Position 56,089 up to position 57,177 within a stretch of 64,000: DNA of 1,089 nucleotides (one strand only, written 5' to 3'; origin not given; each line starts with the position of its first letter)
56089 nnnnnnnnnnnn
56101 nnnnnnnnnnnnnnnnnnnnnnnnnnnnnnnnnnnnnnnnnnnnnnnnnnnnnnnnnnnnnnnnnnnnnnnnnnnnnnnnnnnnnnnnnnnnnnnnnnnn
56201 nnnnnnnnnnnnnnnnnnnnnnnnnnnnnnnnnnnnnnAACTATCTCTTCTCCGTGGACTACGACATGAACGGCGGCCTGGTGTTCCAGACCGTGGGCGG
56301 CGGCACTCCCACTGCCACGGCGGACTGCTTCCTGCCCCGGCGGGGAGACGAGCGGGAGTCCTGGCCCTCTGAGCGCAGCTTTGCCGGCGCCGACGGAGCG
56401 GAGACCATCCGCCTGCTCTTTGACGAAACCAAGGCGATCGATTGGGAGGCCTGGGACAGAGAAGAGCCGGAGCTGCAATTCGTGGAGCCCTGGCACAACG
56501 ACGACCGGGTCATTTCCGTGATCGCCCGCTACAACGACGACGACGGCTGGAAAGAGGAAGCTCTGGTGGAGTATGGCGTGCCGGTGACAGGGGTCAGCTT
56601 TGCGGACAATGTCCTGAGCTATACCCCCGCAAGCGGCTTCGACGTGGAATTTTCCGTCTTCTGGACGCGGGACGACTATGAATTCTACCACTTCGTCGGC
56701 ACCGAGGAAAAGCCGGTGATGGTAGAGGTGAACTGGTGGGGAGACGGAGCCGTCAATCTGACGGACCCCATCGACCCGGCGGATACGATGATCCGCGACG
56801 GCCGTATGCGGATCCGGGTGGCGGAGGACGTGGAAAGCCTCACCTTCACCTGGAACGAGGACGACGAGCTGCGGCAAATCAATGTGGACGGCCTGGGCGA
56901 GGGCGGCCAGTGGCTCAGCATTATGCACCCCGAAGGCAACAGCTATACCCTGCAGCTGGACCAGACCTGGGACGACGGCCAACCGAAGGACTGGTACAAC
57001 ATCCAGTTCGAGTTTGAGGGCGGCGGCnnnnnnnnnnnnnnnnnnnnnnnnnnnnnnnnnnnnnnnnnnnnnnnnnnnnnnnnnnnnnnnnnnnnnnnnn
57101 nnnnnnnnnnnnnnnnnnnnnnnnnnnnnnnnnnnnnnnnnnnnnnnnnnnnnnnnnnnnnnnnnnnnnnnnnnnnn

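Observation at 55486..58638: Four tandem copies of an unknown acidic, Trp-rich module of about 265 aa in an SLH-anchored wall protein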

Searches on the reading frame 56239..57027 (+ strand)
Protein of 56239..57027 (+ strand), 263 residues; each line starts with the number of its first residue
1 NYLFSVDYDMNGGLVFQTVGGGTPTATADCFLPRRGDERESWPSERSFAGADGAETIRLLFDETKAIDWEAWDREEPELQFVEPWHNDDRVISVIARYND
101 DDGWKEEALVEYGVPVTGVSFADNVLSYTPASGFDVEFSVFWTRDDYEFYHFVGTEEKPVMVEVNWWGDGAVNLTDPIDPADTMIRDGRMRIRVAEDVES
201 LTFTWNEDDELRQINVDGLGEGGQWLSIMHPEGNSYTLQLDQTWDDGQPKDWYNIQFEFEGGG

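Call 17: search_solved_structures(query=A2, max_evalue=10, show_alignments=3)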
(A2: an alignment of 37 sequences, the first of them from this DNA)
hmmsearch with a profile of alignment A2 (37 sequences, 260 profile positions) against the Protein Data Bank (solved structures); distinct sequences matched with E-value up to 10: 1.
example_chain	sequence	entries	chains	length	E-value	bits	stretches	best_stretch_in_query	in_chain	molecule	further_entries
1vpv_A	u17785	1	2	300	0.74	12.3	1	178-224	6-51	UPF0230 protein TM1468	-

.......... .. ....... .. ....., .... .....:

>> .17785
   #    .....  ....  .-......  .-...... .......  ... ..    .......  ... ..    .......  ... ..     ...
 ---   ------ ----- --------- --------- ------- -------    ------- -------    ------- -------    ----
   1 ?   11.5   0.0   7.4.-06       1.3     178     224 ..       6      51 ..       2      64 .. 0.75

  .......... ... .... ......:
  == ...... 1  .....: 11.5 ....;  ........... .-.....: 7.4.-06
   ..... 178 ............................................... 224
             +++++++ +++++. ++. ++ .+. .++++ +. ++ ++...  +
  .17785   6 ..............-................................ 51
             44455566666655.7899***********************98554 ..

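Call 24: search_protein_representatives(alignment_id=A2)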
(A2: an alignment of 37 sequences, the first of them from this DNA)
Query: 37 sequences, 260 profile positions. Proteins with E-value up to 0.001 (for the whole library): 72; up to 1e-10: 45; up to 1e-30: 23. The best 72 are listed.
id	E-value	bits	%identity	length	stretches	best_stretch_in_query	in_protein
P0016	0.0e+00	2015.1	-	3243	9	3-259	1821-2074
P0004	0.0e+00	1678.6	-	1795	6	2-259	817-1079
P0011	0.0e+00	1565.5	-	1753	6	3-259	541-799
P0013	0.0e+00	1118.6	-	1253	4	1-259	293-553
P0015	0.0e+00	1116.7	-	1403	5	1-258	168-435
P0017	0.0e+00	1041.0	-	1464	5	1-257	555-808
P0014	4.2e-285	957.1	-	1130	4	2-259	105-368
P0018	9.6e-262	880.5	-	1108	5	1-258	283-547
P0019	6.4e-254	854.9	-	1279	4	3-258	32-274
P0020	4.5e-253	852.1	-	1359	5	2-260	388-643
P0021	6.1e-253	851.7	-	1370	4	3-259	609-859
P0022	1.1e-240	811.6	-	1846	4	4-257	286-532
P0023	1.0e-187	637.9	-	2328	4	3-254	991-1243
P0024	1.9e-186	633.8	-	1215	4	4-257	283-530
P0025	1.3e-82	293.4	-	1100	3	3-259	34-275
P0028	5.7e-66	238.9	-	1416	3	73-259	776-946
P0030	2.1e-46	174.8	-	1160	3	104-258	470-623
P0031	1.9e-35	138.8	-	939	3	4-171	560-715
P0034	4.9e-27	111.3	-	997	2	73-258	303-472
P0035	1.3e-26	110.0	-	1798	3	117-257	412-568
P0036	8.7e-26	107.2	-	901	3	122-237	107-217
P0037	7.2e-20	87.8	-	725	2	89-257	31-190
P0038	1.1e-17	80.6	-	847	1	137-259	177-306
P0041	1.1e-15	74.0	-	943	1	72-259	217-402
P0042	1.3e-15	73.8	-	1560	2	81-256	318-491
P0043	4.1e-15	72.2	-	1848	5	129-256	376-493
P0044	9.1e-15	71.1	-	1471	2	123-257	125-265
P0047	1.4e-12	63.9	-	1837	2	142-259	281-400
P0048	1.9e-12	63.5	-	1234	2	120-257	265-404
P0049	2.1e-12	63.3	-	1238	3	78-170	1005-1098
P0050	2.9e-12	62.9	-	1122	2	142-259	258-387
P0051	6.1e-12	61.8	-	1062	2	121-252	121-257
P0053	4.6e-11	58.9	-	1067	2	110-213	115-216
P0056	3.6e-09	52.7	-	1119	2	144-258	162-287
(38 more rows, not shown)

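Call 25: predict_structure(alignment_id=A2)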
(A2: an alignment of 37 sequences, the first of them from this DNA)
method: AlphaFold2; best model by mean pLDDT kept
length: 263 residues; sequences in the alignment: 37
mean_pLDDT: 95.1   pTM: 0.87
mean pLDDT of the five models: 95.1, 95.0, 94.9, 94.9, 94.5
residues with pLDDT >= 90: 240; 70-90: 21; 50-70: 1; < 50: 1
segments of 3 or more residues with pLDDT < 50: none
pLDDT, mean of each block of 10 residues (from residue 1): 96 98 96 97 97 97 98 96 96 96 94 97 97 95 97 97 96 95 95 97 96 92 85 94 93 96 62
secondary structure, 60 per line:
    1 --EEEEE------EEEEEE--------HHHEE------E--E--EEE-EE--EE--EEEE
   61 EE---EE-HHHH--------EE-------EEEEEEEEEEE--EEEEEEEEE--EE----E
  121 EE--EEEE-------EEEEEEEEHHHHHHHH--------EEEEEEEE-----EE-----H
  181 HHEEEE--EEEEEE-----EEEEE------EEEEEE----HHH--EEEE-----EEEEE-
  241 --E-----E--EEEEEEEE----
elements in order: E3-7 E14-19 E45-47 E57-62 H69-72 E90-100 E103-111 E120-122 E125-128 E136-143 H144-151 E160-167 E183-186 E189-194 E200-204 E211-216 E226-229 E235-239 E252-259
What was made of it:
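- The M2 model is all-beta with pLDDT 95.1 and pTM 0.87, which implies a fixed A-B orientation (call 25).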

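Call 27: search_protein_families(library=pfam, proteins=[P0016, P0023, P0022, P0028], max_evalue=0.001)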
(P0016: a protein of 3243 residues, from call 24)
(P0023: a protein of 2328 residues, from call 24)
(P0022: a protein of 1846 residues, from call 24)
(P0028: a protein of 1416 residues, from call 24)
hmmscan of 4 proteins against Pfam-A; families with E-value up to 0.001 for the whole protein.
P0016 (3243 aa): 3 families
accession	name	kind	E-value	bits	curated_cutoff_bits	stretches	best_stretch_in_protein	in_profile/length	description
PF02608.20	Bmp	-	8.2e-29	101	24.1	1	2347-2660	5-299/301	ABC transporter substrate-binding protein PnrA-like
PF00395.25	SLH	-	4.1e-26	91.1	20.8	3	3129-3171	1-43/44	S-layer homology domain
PF17808.7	fn3_PAP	-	0.00014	22.4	33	0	648-692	65-109/118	Fn3-like domain from Purple Acid Phosphatase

P0023 (2328 aa): 5 families
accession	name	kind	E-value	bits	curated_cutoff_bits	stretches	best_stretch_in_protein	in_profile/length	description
PF13306.12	LRR_5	-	6e-77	256.1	27.7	3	157-282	1-123/127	BspA type Leucine rich repeat region (6 copies)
PF00395.25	SLH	-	6.8e-20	71.2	20.8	2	2217-2258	1-43/44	S-layer homology domain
PF02368.24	Big_2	-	1.1e-14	54.6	22.8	1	2069-2132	4-67/79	Bacterial Ig-like domain (group 2)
PF22359.2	Big-like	-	4.3e-08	33.7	27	1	2100-2145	2-47/48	Bacterial Ig-like domain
PF13855.12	LRR_8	-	4.5e-06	26.8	27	0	224-267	12-56/61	Leucine rich repeat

P0022 (1846 aa): 2 families
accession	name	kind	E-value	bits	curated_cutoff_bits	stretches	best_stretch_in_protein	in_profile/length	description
PF02608.20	Bmp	-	2e-27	96.4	24.1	1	1052-1331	3-264/301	ABC transporter substrate-binding protein PnrA-like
PF00395.25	SLH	-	1.3e-18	67.1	20.8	2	1732-1774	1-43/44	S-layer homology domain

P0028 (1416 aa): 0 families
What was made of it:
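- Two family members (P0016 and P0022) have a Bmp domain between the modules and the SLH anchor (call 27).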

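Call 28: fold_search(model_id=the predicted structure, library=pdb)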
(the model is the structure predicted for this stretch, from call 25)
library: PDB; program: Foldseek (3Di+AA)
matches with E <= 10: 964; with E <= 0.001: 0
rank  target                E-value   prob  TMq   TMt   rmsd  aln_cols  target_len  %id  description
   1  3gld_C                2.2e-03  0.63  0.22  0.21  19.3       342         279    9  Crystal Structure of the Major Pilin from Streptococcus pyogenes E117A mutant (released 2009-06-02)
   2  7f7y_A                3.7e-03  0.47  0.22  0.18  18.2       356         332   10  Crystal Structure of protein PitB from pilus islet-2 of Streptococcus pneumoniae (released 2022-06-01)
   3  7w7i_G                5.4e-03  0.25  0.17  0.15  19.7       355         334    8  Crystal Structure of shaft pilin PitB from pilus islet-2 of Streptococcus oralis (released 2022-06-01)
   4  7k80_G                1.2e-02  0.13  0.13  0.12  18.1       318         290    7  KIR3DL1*001 in complex with HLA-A*24:02 presenting the RYPLTFGW peptide (released 2020-12-09)
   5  4dep_C                2.2e-02  0.13  0.10  0.10  16.2       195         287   10  Structure of the IL-1b signaling complex (released 2012-03-21)
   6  7w7i_C                2.7e-02  0.21  0.21  0.17  19.4       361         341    7  Crystal Structure of shaft pilin PitB from pilus islet-2 of Streptococcus oralis (released 2022-06-01)
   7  7w7i_D                2.9e-02  0.16  0.18  0.15  18.7       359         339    8  Crystal Structure of shaft pilin PitB from pilus islet-2 of Streptococcus oralis (released 2022-06-01)
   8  3se3_A                3.6e-02  0.15  0.17  0.16  21.2       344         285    8  human IFNa2-IFNAR ternary complex (released 2011-08-31)
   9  1d2p                  4.0e-02  0.10  0.15  0.12  22.1       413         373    8  CRYSTAL STRUCTURE OF TWO B REPEAT UNITS (B1B2) OF THE COLLAGEN BINDING PROTEIN (CNA) OF STAPHYLOCOCCUS AUREUS (released 2000-09-27)
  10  9pwq_A                4.2e-02  0.21  0.15  0.03  19.3       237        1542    9  Cryo-EM structure of receptor tyrosine kinase ROS1 extracellular domain in complex with NELL2 (released 2026-02-25)
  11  4yfd_B                4.2e-02  0.18  0.14  0.12  16.3       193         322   10  Crystal structure PTP delta Ig1-Fn2 in complex with IL-1RAcP (released 2015-05-06)
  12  3p3y                  4.7e-02  0.09  0.15  0.11  24.4       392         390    8  Crystal structure of neurofascin homophilic adhesion complex in space group p6522 (released 2010-11-03)
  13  7y6e_G                5.0e-02  0.41  0.19  0.24  17.1       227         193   13  Crystal structure of sDscam FNIII23 domains, isoform Beta2v6 (released 2023-05-24)
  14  4x9f_A                5.0e-02  0.06  0.13  0.09  19.1       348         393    9  Crystal structure of Dscam1 isoform 6.9, N-terminal four Ig domains (released 2015-12-16)
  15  7y6e_E                5.3e-02  0.25  0.17  0.22  16.8       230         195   14  Crystal structure of sDscam FNIII23 domains, isoform Beta2v6 (released 2023-05-24)
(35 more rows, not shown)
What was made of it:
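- Closest known: Two-domain Ig-like Gram-positive pilins. Same: These are the best, though non-significant, Foldseek PDB hits to the A-B model (3gld E 2e-3, 7f7y E 4e-3; call 28).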

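Call 30: search_protein_families(library=pfam, alignment_id=A2, max_evalue=1)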
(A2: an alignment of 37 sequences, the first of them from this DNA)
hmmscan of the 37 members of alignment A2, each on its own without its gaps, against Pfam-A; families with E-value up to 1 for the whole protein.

A. member 1, seq(263 aa): 1 family
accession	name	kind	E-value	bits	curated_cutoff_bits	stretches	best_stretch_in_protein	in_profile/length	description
PF17808.7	fn3_PAP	-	0.013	16.1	33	1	119-164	65-110/118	Fn3-like domain from Purple Acid Phosphatase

B. families by the number of members that match (of 37 scanned): 11 families
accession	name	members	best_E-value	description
PF17808.7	fn3_PAP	3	0.013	Fn3-like domain from Purple Acid Phosphatase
PF02091.20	tRNA-synt_2e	1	0.013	Glycyl-tRNA synthetase alpha subunit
PF07691.17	PA14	1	0.02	PA14 domain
PF22998.2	GNAT_LYC1-like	1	0.027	LYC1 GNAT-like C-terminal domain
PF19739.5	DUF6228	1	0.039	Family of unknown function (DUF6228)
PF01359.24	Transposase_1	1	0.055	Transposase (partial DDE domain)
PF17295.7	DUF5348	1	0.056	Domain of unknown function (DUF5348)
PF14430.11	Imm1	1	0.087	Immunity protein Imm1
PF08428.16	Rib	1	0.12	Rib domain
PF17277.7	DUF5342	1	0.15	Family of unknown function (DUF5342)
PF24413.1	W02B3_4_N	1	0.17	W02B3.4-like, N-terminal domain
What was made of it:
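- On Carbohydrate-binding modules (any CAZy CBM family): Pfam on 37 modules finds nothing (call 30).
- Closest known: Generic bacterial surface repeats. Different: No member of the module set reaches any of these Pfam models (call 30).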

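Call 31: search_protein_families(library=pfam, proteins=[P0030, P0031, P0034, P0035, P0036, P0037, P0038, P0041, P0042], max_evalue=0.0001)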
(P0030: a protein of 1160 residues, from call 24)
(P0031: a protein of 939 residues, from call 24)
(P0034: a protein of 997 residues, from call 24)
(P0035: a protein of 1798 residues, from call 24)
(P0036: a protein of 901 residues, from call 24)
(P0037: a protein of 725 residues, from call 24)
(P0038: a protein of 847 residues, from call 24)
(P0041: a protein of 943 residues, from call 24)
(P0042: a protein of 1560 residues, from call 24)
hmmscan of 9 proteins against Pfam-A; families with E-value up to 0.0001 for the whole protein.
P0030 (1160 aa): 0 families

P0031 (939 aa): 0 families

P0034 (997 aa): 0 families

P0035 (1798 aa): 0 families

P0036 (901 aa): 1 family
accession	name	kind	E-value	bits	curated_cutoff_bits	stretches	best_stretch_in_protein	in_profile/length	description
PF00404.24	Dockerin_1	-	3.2e-06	27.7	22.9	1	844-892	2-50/57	Dockerin type I domain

P0037 (725 aa): 1 family
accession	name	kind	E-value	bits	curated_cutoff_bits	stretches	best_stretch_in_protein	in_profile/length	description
PF13306.12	LRR_5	-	8e-31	107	27.7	2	542-645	10-111/127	BspA type Leucine rich repeat region (6 copies)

P0038 (847 aa): 0 families

P0041 (943 aa): 0 families

P0042 (1560 aa): 2 families
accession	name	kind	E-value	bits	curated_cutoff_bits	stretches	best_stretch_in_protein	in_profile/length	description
PF00395.25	SLH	-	1.5e-26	92.6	20.8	2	1438-1481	1-44/44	S-layer homology domain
PF09479.16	Flg_new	-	1.3e-11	44.8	27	1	1299-1363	1-65/65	Listeria-Bacteroides repeat domain (List_Bact_rpt)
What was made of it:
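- Closest known: C-terminally SLH-anchored scaffoldins and surface proteins of fibre-degrading Clostridia. Same: A distant relative of the module carries a dockerin (call 31).
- Closest known: Generic bacterial surface repeats. Same: They are found in the same proteins as the module in relatives (calls 27, 31).
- A distant relative carries a dockerin (call 31).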

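Call 46: fold_search(model_id=the predicted structure, library=viral)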
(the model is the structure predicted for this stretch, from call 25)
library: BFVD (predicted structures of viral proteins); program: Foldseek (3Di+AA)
matches with E <= 10: 461; with E <= 0.001: 2
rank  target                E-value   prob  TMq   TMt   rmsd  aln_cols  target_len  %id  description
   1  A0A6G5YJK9            8.4e-05  0.99  0.20  0.10  14.7       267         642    9  (no name in the UniProt tables at hand)
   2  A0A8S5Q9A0            5.6e-04  0.72  0.21  0.12  29.4       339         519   10  INTERNALIN B BINDING, LEUCINE RICH REPEAT.2A [Siphoviridae sp. ctdcr45]
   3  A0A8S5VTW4            4.2e-03  0.66  0.22  0.14  19.1       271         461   10  (no name in the UniProt tables at hand)
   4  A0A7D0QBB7            6.2e-03  0.23  0.12  0.09  15.2       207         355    8  (no name in the UniProt tables at hand)
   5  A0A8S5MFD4            1.1e-02  0.95  0.22  0.22  14.1       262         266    9  Bacterial repeat domain-containing protein [Podoviridae sp. ct9P15]
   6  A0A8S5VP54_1          1.1e-02  0.14  0.14  0.03  29.5       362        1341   11  (no name in the UniProt tables at hand)
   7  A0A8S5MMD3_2          1.6e-02  0.25  0.18  0.06  25.9       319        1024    9  Baseplate J like protein [Siphoviridae sp. ctxc31]
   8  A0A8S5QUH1            3.0e-02  0.04  0.09  0.06  47.0       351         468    9  MucBP domain-containing protein [Siphoviridae sp. ctzSN25]
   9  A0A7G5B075            4.4e-02  0.21  0.17  0.22  18.0       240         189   11  (no name in the UniProt tables at hand)
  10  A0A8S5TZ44            4.4e-02  0.06  0.10  0.09  22.8       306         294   11  Uncharacterized protein [Siphoviridae sp. ctnPP24]
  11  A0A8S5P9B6            4.9e-02  0.09  0.15  0.06  26.4       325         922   10  Fibronectin [Myoviridae sp. ctTYJ16]
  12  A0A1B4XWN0            5.2e-02  0.06  0.12  0.08  22.6       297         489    7  Uncharacterized protein [Tenacibaculum phage pT24]
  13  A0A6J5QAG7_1          9.4e-02  0.10  0.15  0.06  20.7       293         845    8  Tip attachment protein J [uncultured Caudovirales phage]
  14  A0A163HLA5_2          1.0e-01  0.14  0.16  0.06  16.6       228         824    8  E3L [Bat mastadenovirus WIV11]
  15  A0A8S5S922            1.0e-01  0.10  0.16  0.08  20.5       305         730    8  Tail-collar fiber protein [Caudovirales sp. ctTVN2]
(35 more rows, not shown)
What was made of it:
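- Closest known: Generic bacterial surface repeats. Same: BFVD fold hits are to such repeat proteins (call 46).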

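Call 48: find_encoding_contigs(protein=P0016, flank=8000, max_places=2)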
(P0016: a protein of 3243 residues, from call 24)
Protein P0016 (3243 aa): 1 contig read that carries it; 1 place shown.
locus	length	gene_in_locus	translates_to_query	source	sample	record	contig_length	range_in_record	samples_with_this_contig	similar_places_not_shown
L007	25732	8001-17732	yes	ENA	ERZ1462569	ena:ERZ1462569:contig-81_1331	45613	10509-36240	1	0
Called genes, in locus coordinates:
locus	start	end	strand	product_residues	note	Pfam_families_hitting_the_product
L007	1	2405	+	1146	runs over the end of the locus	PF04616:Glyco_hydro_43, PF00395:SLH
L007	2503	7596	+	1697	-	PF15979:Glyco_hydro_115, PF17829:GH115_C, PF00395:SLH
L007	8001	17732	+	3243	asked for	PF02608:Bmp, PF00395:SLH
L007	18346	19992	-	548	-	PF00512:HisKA, PF02518:HATPase_c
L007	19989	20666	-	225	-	PF00072:Response_reg, PF00486:Trans_reg_C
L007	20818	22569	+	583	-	PF02690:Na_Pi_cotrans, PF01895:PhoU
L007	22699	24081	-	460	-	PF00392:GntR, PF00155:Aminotran_1_2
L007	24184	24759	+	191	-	PF07155:ECF-ribofla_trS, PF12822:ECF_trnsprt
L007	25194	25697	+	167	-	PF02620:YceD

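Call 58: find_homologous_proteins(query=A2, max_evalue=0.00001)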
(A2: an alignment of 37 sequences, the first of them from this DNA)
Query A2 (37 sequences): 2131 candidates shared short words with the query, none scored E <= 0.00001.
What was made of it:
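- Tried and rejected: find_homologous_proteins with alignment A2 returned nothing at all (call 58), even though its own members are in the database.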

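Call 78: search_protein_families(library=pfam, proteins=[P0043, P0044, P0047, P0048, P0049, P0050, P0051], max_evalue=0.0001)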
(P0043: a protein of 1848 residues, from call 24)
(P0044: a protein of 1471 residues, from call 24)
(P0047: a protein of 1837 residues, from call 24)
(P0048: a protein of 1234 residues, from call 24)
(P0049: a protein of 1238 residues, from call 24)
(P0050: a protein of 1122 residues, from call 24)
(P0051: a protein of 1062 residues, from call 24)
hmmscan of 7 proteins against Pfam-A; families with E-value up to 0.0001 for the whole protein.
P0043 (1848 aa): 0 families

P0044 (1471 aa): 0 families

P0047 (1837 aa): 1 family
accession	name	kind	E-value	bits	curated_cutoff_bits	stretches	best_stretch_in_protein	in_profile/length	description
PF18657.6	YDG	-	7.4e-12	45.8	25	1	1269-1350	2-84/85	YDG domain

P0048 (1234 aa): 0 families

P0049 (1238 aa): 0 families

P0050 (1122 aa): 0 families

P0051 (1062 aa): 0 families
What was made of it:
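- These are BspA-type LRR, Big_2, Flg_new, dockerin, YDG and Bmp substrate-binding domains (calls 27, 31, 78).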

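Call 79: search_protein_families(library=pfam, proteins=[P0017, P0019, P0020, P0021, P0024, P0025, P0053, P0056], max_evalue=0.0001)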
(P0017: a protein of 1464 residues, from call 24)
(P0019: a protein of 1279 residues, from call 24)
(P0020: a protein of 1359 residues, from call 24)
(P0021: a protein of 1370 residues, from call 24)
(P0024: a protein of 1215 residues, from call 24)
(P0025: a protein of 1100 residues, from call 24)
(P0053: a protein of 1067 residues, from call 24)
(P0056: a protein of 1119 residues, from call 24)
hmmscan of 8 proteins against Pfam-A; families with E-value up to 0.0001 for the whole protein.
P0017 (1464 aa): 0 families

P0019 (1279 aa): 1 family
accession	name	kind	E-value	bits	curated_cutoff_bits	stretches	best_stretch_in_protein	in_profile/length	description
PF00395.25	SLH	-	2.3e-35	120.7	20.8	3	1165-1207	1-43/44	S-layer homology domain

P0020 (1359 aa): 1 family
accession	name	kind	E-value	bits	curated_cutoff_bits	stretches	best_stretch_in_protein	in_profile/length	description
PF00395.25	SLH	-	5.9e-32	109.8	20.8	3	1297-1339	1-43/44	S-layer homology domain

P0021 (1370 aa): 1 family
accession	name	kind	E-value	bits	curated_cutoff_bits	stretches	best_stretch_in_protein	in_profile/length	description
PF00395.25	SLH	-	1.3e-27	95.9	20.8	3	1253-1295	1-43/44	S-layer homology domain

P0024 (1215 aa): 1 family
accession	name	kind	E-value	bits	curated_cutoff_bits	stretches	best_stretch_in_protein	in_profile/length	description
PF00395.25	SLH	-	1.2e-29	102.5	20.8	3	1104-1145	1-42/44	S-layer homology domain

P0025 (1100 aa): 1 family
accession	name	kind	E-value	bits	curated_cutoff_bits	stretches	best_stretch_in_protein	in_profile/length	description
PF00395.25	SLH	-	3.8e-35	120.1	20.8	3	988-1030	1-43/44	S-layer homology domain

P0053 (1067 aa): 0 families

P0056 (1119 aa): 0 families

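Call 81: find_encoding_contigs(protein=P0022, flank=8000, max_places=2)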
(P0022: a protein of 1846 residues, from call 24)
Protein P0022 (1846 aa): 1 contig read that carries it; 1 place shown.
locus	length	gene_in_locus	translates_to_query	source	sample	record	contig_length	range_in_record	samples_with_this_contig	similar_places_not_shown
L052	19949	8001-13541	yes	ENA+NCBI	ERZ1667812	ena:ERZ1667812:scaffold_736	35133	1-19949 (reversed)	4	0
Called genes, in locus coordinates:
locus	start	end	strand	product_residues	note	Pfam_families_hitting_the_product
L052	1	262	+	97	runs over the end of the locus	PF06949:DUF1292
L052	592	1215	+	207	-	-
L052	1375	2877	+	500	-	-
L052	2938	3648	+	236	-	PF00899:ThiF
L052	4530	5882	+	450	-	PF08245:Mur_ligase_M, PF02875:Mur_ligase_C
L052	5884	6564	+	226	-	PF01128:IspD, PF12804:NTP_transf_3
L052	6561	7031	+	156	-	PF02542:YgbB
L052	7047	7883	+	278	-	-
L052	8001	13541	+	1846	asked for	PF02608:Bmp, PF00395:SLH (weak)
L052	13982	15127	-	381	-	PF03979:Sigma70_r1_1, PF00140:Sigma70_r1_2, PF04542:Sigma70_r2, PF04539:Sigma70_r3, PF04545:Sigma70_r4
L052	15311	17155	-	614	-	PF02390:Methyltransf_4, PF24675:NpmA (weak), PF13847:Methyltransf_31 (weak), PF00180:Iso_dh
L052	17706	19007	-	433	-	PF08867:FRG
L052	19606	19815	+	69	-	PF01797:Y1_Tnp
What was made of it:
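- The P0022 locus has no transporter genes (call 81).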
